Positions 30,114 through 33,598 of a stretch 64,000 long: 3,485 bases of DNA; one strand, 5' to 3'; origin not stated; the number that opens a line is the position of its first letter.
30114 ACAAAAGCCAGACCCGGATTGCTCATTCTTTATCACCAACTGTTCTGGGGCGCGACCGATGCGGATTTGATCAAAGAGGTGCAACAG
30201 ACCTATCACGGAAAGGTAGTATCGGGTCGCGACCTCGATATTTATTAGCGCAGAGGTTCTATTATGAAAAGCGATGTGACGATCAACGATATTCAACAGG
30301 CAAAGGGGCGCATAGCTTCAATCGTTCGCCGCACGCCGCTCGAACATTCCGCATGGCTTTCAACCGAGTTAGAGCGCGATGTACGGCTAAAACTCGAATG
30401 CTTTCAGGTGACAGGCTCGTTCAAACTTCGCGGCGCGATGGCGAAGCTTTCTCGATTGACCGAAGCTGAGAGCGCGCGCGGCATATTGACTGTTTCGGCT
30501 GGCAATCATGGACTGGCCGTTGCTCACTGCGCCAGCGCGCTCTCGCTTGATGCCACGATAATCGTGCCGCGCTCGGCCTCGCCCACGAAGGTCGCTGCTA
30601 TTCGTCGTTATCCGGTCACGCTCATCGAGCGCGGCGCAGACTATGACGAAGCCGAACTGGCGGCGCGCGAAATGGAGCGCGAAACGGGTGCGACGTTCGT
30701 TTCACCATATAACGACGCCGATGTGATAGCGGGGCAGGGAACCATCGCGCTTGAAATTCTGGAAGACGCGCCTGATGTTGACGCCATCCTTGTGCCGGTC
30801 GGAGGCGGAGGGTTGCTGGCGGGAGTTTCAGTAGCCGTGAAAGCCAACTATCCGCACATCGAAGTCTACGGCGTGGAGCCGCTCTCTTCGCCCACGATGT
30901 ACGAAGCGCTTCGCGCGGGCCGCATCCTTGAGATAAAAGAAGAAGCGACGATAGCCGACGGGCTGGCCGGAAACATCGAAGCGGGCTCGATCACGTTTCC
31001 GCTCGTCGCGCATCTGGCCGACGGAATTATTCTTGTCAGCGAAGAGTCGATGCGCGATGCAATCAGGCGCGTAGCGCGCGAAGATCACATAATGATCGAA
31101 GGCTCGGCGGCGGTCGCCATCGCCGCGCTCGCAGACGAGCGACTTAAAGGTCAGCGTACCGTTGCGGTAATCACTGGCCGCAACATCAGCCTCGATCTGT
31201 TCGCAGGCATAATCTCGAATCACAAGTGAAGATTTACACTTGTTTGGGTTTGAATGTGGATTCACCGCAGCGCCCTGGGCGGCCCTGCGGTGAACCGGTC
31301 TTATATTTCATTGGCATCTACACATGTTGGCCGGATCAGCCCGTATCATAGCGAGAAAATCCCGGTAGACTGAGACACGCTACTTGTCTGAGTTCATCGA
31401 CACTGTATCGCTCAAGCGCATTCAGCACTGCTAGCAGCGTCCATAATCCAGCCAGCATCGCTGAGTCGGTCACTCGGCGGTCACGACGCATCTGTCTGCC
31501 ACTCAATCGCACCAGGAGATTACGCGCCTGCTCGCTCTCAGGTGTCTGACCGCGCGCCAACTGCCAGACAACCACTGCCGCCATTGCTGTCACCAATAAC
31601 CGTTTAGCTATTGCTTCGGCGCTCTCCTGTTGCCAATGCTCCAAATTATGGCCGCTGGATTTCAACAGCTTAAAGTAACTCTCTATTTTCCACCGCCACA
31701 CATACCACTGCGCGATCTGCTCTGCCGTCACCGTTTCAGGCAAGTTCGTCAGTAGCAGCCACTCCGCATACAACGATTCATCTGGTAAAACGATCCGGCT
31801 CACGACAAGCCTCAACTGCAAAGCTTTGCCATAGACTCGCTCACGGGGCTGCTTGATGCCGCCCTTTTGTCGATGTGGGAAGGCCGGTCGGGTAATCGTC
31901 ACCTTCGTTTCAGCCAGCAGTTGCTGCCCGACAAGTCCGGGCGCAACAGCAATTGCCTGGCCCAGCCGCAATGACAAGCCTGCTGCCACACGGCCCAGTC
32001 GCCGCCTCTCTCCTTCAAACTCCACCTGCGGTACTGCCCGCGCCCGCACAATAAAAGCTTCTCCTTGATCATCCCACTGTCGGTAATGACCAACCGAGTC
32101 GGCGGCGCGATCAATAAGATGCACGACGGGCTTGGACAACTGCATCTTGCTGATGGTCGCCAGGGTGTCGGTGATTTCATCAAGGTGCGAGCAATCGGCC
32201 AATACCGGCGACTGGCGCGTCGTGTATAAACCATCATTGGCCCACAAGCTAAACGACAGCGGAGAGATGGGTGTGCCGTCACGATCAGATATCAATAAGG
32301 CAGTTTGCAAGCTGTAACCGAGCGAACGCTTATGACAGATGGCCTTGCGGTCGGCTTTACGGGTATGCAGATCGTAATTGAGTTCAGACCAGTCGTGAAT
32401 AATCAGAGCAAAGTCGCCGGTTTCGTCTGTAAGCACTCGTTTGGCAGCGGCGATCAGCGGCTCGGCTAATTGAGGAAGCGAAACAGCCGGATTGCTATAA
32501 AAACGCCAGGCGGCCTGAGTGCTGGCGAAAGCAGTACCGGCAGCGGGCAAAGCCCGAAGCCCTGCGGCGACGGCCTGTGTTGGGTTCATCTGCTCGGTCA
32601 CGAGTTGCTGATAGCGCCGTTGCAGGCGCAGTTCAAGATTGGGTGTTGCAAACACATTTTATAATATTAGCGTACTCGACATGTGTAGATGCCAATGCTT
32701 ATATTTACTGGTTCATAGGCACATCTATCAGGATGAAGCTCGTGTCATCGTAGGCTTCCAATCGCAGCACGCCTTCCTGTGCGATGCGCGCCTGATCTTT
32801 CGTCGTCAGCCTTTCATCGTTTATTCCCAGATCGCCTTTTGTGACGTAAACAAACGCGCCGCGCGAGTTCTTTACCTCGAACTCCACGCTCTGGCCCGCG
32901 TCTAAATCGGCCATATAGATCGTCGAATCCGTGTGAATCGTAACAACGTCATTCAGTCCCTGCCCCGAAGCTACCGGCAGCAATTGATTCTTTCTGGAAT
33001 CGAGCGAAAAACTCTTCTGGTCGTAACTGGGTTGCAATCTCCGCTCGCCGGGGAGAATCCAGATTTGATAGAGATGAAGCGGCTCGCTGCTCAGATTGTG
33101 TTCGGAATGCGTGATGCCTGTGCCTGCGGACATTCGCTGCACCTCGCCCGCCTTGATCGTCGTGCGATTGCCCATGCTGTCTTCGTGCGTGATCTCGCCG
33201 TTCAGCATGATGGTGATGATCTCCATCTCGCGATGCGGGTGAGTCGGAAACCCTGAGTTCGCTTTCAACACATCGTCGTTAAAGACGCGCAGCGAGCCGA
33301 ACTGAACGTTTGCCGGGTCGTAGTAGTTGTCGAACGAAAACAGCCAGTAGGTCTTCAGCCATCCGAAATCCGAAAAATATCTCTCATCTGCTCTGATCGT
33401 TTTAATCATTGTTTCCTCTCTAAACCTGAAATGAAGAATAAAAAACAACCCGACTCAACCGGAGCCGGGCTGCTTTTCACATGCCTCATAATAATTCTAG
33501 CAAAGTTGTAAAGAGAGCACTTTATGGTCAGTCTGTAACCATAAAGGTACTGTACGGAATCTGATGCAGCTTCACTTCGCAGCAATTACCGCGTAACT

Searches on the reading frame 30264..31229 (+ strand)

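Call 9: search_protein_families(library=ncbifam, proteins=[window:30264-31229:+], max_evalue=0.001)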
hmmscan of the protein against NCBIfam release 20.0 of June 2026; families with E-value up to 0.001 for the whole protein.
window:30264-31229:+ (321 aa): 42 families (the best 25 are shown)
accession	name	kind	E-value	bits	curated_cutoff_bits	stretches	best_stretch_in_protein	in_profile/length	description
NF005292.0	PRK06815.1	equivalog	1.4e-103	346.3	371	1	7-318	5-318/320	threonine/serine dehydratase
TIGR01127.1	ilvA_1Cterm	equivalog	1.6e-92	310.5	378.75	1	24-318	1-296/380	threonine ammonia-lyase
NF005680.0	PRK07476.1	equivalog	2e-92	309.6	413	1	3-320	3-323/326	hydroxyectoine utilization dehydratase EutB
NF006389.0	PRK08638.1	equivalog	5.5e-89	298.4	453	1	3-318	7-325/333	bifunctional threonine ammonia-lyase/L-serine ammonia-lyase TdcB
NF005600.0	PRK07334.1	equivalog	1.5e-87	293.9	496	1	3-318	8-322/408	threonine ammonia-lyase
TIGR02991.1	ectoine_eutB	equivalog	6.2e-80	268.5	413.35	1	5-317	1-315/317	hydroxyectoine utilization dehydratase EutB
NF005454.0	PRK07048.1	equivalog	4.5e-74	249.5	452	1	3-319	5-322/324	threo-3-hydroxy-L-aspartate ammonia-lyase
NF006094.0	PRK08246.1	subfamily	1.6e-73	247.9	331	1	4-310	4-306/310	serine/threonine dehydratase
NF006674.0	PRK09224.1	subfamily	2.4e-73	247.6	577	1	15-311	17-317/508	threonine ammonia-lyase IlvA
TIGR01124.1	ilvA_2Cterm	equivalog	4e-72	243.4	411.3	1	15-311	9-309/499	threonine ammonia-lyase, biosynthetic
NF045641.2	BHydaspDhtseBhcB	equivalog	5.5e-70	235.9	550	1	6-311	3-308/312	beta-hydroxyaspartate dehydratase BhcB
NF006390.0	PRK08639.1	equivalog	1.8e-68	231.5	421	1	3-310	5-317/418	threonine ammonia-lyase IlvA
NF009130.0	PRK12483.1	subfamily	1.6e-67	228.3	801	1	15-311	29-329/521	threonine ammonia-lyase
TIGR02079.1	THD1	equivalog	9.9e-63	212.3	440.55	1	9-310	2-309/410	threonine ammonia-lyase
NF005147.0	PRK06608.1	equivalog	5.2e-59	199.7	380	1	5-316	6-319/339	serine/threonine dehydratase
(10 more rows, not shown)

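Call 10: search_protein_families(library=pfam, proteins=[window:30264-31229:+], max_evalue=0.001)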
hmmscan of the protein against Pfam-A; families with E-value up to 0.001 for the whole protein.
window:30264-31229:+ (321 aa): 1 family
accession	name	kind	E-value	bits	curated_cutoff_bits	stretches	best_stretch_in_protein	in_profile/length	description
PF00291.31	PALP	-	4.9e-83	279.3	35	1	20-305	4-295/295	Pyridoxal-phosphate dependent enzyme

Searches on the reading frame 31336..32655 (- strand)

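Call 9: search_protein_families(library=ncbifam, proteins=[window:31336-32655:-], max_evalue=0.001)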
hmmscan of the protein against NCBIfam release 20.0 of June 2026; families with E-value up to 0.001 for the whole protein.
window:31336-32655:- (439 aa): 9 families
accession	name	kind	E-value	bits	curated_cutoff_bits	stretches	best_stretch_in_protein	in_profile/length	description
NF011312.0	PRK14723.1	equivalog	3.8e-31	108.3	951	1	11-415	410-767/768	flagellar biosynthesis regulator FlhF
NF033590.1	transpos_IS4_3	equivalog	2e-27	96.2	160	1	48-377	1-333/405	IS4 family transposase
NF033592.1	transpos_IS4_1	equivalog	2.2e-15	56.6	115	1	179-363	180-328/332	IS4 family transposase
NF033591.1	transpos_IS4_2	equivalog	5.3e-15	55.4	152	1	192-367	135-281/340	IS4 family transposase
NF049999.1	transpos_IS701_3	equivalog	1.6e-09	37.1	170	1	280-375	276-369/412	IS701 family transposase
NF049925.1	transpos_IS4_4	equivalog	1.8e-05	23.7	250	1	278-334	286-338/449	IS4 family transposase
NF033559.2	transpos_IS1634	equivalog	0.00015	20.9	100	1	299-368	361-427/483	IS1634 family transposase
NF049921.1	transpos_IS701_2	equivalog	0.00032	20.2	250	1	297-368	223-291/318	IS701 family transposase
NF033539.1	transpos_IS1380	equivalog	0.00034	19.4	180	1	258-374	275-383/419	IS1380 family transposase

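Call 10: search_protein_families(library=pfam, proteins=[window:31336-32655:-], max_evalue=0.001)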
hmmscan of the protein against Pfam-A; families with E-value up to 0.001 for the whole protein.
window:31336-32655:- (439 aa): 1 family
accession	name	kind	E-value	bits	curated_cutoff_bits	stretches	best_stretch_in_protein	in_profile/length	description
PF01609.27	DDE_Tnp_1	-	1e-07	32.3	23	1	156-360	60-198/200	Transposase DDE domain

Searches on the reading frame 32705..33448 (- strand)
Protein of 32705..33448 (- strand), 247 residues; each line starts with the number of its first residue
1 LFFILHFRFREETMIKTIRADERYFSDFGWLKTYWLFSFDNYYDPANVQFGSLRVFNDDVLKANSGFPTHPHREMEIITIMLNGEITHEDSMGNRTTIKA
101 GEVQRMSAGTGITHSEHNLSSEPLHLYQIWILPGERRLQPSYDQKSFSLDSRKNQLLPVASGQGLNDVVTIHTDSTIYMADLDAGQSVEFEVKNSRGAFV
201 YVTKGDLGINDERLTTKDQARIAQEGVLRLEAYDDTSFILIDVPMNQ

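Call 9: search_protein_families(library=ncbifam, proteins=[window:32705-33448:-], max_evalue=0.001)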
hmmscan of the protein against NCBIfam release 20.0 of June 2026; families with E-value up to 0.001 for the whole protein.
window:32705-33448:- (247 aa): 0 families

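Call 10: search_protein_families(library=pfam, proteins=[window:32705-33448:-], max_evalue=0.001)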
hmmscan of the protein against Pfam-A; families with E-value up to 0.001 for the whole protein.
window:32705-33448:- (247 aa): 4 families
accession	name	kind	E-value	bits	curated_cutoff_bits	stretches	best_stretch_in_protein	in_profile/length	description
PF02678.22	Pirin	-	1.1e-34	119.1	26.1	1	23-131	6-108/108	Pirin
PF17954.7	Pirin_C_2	-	1.6e-18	67.1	22.9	1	159-243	2-86/86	Quercetinase C-terminal cupin domain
PF07883.17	Cupin_2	-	7.7e-07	29.2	27.2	1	62-129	6-69/70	Cupin domain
PF05726.19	Pirin_C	-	8.4e-05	23.4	27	1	180-241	4-67/103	Pirin C-terminal cupin domain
